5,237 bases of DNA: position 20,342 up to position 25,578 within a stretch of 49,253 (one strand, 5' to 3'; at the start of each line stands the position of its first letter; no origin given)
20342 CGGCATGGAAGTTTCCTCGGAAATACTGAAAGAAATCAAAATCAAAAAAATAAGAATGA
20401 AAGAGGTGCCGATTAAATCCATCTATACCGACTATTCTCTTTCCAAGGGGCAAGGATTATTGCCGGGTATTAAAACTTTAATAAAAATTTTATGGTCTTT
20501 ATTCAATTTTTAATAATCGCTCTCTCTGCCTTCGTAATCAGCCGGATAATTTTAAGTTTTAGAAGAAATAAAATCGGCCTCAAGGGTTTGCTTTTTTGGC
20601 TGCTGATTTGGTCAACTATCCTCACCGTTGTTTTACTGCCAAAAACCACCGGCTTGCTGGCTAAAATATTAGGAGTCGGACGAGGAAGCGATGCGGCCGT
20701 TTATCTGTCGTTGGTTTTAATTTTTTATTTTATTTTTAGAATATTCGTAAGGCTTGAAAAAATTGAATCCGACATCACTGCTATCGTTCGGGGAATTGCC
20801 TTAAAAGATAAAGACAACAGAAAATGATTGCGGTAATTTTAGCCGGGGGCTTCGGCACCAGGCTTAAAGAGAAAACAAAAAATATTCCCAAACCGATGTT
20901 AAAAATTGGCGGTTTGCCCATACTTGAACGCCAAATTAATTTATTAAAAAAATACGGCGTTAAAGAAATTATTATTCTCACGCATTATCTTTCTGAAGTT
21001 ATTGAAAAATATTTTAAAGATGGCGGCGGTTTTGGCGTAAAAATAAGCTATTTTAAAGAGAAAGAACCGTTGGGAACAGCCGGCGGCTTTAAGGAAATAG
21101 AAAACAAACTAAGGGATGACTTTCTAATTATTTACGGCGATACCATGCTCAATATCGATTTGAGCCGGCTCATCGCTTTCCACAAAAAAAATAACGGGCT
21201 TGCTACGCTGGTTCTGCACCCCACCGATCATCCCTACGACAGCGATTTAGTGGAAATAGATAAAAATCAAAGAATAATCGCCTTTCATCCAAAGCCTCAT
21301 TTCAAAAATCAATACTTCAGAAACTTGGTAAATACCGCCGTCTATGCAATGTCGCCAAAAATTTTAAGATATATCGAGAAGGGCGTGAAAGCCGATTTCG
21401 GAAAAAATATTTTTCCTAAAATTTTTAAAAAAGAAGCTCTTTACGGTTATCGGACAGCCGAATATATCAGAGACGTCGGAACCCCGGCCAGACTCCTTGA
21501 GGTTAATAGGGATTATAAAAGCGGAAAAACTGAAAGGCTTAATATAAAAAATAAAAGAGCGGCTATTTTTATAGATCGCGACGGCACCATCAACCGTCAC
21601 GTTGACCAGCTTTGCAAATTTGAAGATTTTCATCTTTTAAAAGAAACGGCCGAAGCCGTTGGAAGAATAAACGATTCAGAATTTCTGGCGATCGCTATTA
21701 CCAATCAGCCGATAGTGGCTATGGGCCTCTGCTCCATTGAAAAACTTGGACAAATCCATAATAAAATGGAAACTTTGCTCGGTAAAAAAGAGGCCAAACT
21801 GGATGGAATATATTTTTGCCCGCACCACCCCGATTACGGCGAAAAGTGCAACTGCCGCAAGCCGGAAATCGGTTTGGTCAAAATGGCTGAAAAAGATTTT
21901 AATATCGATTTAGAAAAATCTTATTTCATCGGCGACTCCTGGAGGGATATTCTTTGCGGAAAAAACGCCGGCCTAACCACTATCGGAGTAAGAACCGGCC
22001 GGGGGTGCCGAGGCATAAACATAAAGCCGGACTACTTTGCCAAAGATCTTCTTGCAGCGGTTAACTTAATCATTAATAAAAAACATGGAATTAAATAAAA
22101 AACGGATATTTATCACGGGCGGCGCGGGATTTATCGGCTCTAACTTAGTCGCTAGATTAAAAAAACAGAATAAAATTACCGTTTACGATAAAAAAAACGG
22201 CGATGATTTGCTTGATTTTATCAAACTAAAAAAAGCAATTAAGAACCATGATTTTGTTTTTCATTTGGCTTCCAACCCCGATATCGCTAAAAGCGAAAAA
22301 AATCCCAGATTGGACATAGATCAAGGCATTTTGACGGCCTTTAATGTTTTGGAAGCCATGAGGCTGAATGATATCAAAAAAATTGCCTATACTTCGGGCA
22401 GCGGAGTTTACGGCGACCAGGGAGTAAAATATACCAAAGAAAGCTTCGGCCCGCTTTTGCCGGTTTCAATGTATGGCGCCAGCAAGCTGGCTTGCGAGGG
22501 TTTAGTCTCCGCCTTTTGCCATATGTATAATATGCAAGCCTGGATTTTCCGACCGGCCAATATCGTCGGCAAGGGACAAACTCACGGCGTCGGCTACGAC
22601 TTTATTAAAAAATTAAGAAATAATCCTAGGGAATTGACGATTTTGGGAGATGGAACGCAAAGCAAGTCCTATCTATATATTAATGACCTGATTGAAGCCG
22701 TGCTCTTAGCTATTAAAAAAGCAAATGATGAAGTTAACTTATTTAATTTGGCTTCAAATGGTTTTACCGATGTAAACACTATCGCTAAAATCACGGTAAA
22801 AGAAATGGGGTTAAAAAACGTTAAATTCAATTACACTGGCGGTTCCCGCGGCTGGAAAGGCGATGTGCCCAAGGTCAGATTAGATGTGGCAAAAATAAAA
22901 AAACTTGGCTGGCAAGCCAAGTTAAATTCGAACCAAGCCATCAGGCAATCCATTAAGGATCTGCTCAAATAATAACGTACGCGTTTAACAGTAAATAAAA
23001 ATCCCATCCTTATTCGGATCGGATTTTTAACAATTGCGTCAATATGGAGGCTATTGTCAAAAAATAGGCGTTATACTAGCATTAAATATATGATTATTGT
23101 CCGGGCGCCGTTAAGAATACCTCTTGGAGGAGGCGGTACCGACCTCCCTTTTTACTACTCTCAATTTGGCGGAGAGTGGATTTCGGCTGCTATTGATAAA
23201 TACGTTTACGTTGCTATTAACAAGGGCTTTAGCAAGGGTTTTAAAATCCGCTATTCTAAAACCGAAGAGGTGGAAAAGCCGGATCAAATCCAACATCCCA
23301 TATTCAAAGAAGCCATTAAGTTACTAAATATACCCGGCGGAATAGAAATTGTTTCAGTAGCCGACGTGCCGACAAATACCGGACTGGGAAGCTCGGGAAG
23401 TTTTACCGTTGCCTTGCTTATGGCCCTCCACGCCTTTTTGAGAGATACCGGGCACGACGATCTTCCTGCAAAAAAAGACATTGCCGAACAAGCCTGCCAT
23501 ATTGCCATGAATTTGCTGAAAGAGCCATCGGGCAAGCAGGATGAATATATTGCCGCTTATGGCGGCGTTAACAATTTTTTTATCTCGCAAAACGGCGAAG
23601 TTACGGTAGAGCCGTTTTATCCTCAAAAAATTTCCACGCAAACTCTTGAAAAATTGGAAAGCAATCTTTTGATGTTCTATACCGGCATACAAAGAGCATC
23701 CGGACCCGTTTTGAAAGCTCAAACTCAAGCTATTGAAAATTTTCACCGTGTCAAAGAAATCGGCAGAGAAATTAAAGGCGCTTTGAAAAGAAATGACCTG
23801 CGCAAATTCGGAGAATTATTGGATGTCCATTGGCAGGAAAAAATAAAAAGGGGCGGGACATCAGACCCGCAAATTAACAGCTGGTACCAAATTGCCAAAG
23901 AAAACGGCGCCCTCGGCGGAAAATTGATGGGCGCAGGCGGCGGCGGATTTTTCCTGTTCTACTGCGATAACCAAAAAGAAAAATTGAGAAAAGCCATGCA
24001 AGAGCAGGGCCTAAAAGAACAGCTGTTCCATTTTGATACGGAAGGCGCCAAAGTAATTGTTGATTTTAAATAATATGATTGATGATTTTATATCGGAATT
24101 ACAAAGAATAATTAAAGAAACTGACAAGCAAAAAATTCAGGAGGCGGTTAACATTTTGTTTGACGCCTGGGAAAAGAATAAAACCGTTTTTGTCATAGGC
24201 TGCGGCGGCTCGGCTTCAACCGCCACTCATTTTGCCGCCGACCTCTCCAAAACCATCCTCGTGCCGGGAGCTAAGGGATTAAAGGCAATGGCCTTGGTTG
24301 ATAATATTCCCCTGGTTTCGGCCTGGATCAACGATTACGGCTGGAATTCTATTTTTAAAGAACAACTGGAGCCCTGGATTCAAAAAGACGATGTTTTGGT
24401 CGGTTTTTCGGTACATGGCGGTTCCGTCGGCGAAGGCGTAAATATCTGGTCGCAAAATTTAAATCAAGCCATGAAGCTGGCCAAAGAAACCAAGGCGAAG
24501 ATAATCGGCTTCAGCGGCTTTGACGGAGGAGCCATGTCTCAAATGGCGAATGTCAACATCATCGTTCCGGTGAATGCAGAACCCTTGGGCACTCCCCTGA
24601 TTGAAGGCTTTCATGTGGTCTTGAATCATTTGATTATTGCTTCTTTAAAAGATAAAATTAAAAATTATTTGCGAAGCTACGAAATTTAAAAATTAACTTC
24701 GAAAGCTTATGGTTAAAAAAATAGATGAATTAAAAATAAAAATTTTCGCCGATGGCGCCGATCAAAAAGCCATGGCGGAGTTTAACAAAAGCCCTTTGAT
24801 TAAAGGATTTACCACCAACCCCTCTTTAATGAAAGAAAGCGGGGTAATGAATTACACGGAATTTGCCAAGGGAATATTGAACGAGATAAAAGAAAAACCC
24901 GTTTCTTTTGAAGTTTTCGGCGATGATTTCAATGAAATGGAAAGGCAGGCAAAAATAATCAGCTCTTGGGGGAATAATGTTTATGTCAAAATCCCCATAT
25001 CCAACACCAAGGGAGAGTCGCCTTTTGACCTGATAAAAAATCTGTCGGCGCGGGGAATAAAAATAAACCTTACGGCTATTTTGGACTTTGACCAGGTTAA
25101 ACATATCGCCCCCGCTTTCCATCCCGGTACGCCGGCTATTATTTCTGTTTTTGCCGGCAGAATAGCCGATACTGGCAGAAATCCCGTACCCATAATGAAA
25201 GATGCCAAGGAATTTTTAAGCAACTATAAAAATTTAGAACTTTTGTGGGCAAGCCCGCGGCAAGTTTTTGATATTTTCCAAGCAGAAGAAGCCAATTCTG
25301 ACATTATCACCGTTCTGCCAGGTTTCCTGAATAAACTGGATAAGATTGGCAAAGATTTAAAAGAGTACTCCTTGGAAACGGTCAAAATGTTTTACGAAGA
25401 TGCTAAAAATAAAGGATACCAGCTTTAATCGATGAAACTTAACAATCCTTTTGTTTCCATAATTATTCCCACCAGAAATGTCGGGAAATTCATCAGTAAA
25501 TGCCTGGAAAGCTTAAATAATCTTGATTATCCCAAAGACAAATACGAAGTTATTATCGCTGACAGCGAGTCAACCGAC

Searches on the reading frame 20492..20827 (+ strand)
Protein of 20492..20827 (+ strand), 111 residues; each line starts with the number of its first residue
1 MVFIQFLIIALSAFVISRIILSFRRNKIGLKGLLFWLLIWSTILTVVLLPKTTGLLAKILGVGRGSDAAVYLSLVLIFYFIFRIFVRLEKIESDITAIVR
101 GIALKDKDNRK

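Call 73: search_protein_families(library=pfam, proteins=[window:20492-20827:+], max_evalue=0.00001)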
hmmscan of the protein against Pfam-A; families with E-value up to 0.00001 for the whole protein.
window:20492-20827:+ (111 aa): 1 family
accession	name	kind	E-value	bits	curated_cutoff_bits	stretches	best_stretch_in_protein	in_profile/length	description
PF10066.14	DUF2304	-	3.1e-22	79.3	25.5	1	4-107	2-105/106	Uncharacterized conserved protein (DUF2304)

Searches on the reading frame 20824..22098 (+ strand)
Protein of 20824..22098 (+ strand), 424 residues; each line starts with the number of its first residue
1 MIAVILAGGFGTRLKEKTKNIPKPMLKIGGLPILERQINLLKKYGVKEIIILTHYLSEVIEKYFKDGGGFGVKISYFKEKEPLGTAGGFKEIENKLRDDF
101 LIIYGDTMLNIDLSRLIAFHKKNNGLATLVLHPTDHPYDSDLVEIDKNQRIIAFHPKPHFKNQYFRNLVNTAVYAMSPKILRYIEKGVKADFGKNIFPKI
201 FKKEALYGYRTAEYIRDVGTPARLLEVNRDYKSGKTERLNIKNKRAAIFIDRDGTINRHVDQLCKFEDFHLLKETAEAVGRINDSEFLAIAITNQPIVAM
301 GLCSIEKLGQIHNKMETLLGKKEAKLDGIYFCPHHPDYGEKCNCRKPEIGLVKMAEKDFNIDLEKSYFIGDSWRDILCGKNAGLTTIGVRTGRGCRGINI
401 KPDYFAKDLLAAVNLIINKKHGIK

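Call 17: search_protein_families(library=pfam, proteins=[window:20824-22098:+], max_evalue=0.00001)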
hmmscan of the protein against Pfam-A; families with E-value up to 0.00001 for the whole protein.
window:20824-22098:+ (424 aa): 4 families
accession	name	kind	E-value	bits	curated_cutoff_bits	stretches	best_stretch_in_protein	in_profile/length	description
PF00483.29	NTP_transferase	-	2.1e-37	129.5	21.2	1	3-232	2-243/245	Nucleotidyl transferase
PF13242.12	Hydrolase_like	-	3.4e-14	53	22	1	344-411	2-74/75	HAD-hyrolase-like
PF12804.13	NTP_transf_3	-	7.5e-11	42.9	27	1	3-120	1-110/160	MobA-like NTP transferase domain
PF13419.12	HAD_2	-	5.1e-06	27.2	23.8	0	340-389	129-178/178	Haloacid dehalogenase-like hydrolase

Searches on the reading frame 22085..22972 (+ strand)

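Call 17: search_protein_families(library=pfam, proteins=[window:22085-22972:+], max_evalue=0.00001)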
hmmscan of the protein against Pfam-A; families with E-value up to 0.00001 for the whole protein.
window:22085-22972:+ (295 aa): 7 families
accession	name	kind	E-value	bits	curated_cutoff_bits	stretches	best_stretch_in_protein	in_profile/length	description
PF01370.27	Epimerase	-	9.2e-41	140.3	20.9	1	8-222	1-239/240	NAD dependent epimerase/dehydratase family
PF16363.11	GDP_Man_Dehyd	-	5.7e-32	111.9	27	1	41-288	60-331/332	GDP-mannose 4,6 dehydratase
PF01073.25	3Beta_HSD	-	1.6e-16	60.7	22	1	10-218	2-237/280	3-beta hydroxysteroid dehydrogenase/isomerase family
PF04321.23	RmlD_sub_bind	-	1.1e-14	54.7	27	1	7-245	2-235/287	RmlD substrate binding domain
PF02719.21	Polysacc_synt_2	-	3.8e-08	33.3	20.2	0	44-243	65-249/293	Polysaccharide biosynthesis protein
PF13460.12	NAD_binding_10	-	4.7e-07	30.3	27.2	0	40-125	46-121/184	NAD(P)H-binding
PF07993.18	NAD_binding_4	-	3.3e-06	26.9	20.1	0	128-166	175-213/258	Male sterility protein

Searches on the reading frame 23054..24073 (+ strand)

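Call 17: search_protein_families(library=pfam, proteins=[window:23054-24073:+], max_evalue=0.00001)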
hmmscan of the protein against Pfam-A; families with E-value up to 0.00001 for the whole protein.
window:23054-24073:+ (339 aa): 2 families
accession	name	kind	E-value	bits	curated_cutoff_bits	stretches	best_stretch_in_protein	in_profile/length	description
PF08544.19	GHMP_kinases_C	-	1.6e-11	44.9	21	1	242-319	3-83/85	GHMP kinases C terminal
PF00288.32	GHMP_kinases_N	-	8.8e-11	42.3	22.3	1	85-171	4-87/87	GHMP kinases N terminal domain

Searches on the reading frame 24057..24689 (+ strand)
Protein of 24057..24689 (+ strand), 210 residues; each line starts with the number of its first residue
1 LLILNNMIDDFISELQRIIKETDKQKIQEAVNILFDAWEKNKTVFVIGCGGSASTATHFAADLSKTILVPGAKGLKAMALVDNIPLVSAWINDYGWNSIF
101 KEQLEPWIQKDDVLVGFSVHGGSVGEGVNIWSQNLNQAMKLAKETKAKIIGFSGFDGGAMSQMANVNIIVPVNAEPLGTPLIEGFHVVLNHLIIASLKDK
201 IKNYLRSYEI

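Call 17: search_protein_families(library=pfam, proteins=[window:24057-24689:+], max_evalue=0.00001)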
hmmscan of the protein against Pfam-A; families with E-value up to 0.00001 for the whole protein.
window:24057-24689:+ (210 aa): 2 families
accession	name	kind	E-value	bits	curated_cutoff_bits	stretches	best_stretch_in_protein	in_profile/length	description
PF13580.11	SIS_2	-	2.5e-13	50.7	27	1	12-152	6-136/138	SIS domain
PF01380.27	SIS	-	2.3e-08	34.3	25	0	98-182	41-115/131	SIS domain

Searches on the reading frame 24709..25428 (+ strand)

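Call 17: search_protein_families(library=pfam, proteins=[window:24709-25428:+], max_evalue=0.00001)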
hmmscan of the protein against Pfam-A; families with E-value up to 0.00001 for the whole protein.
window:24709-25428:+ (239 aa): 1 family
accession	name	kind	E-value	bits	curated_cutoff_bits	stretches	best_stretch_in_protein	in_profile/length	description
PF00923.25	TAL_FSA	-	1.9e-38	132.9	27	1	12-233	1-279/285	Transaldolase/Fructose-6-phosphate aldolase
